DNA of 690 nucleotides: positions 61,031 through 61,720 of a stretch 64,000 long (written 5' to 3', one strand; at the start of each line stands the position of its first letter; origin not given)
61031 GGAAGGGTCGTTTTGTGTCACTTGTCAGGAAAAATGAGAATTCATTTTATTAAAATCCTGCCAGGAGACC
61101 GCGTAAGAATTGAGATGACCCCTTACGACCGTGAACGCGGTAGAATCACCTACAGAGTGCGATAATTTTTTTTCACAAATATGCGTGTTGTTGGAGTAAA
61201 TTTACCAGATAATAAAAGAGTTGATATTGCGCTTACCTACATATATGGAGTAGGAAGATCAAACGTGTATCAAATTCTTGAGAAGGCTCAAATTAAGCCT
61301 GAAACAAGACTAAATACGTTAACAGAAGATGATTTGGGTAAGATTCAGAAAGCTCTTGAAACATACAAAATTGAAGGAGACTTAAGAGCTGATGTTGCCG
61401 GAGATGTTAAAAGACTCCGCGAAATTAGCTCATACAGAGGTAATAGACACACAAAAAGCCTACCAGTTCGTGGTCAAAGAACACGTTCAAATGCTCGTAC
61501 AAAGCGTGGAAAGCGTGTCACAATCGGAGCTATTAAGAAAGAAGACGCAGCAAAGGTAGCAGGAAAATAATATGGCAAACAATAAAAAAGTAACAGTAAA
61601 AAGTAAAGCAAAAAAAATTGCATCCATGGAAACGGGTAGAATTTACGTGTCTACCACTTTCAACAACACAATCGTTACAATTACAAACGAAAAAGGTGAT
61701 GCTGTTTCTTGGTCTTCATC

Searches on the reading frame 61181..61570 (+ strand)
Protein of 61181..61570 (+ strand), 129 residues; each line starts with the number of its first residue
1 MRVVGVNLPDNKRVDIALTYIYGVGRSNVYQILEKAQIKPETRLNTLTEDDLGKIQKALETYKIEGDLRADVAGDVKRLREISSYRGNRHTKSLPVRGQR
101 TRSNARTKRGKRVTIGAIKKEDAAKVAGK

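Call 35: search_protein_families(library=pfam, proteins=[window:61181-61570:+])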
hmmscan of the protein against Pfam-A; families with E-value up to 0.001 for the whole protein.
window:61181-61570:+ (129 aa): 1 family
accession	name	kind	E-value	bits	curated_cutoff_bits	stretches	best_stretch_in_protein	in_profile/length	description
PF00416.27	Ribosomal_S13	-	2.8e-29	102.5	31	1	2-107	1-128/128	Ribosomal protein S13/S18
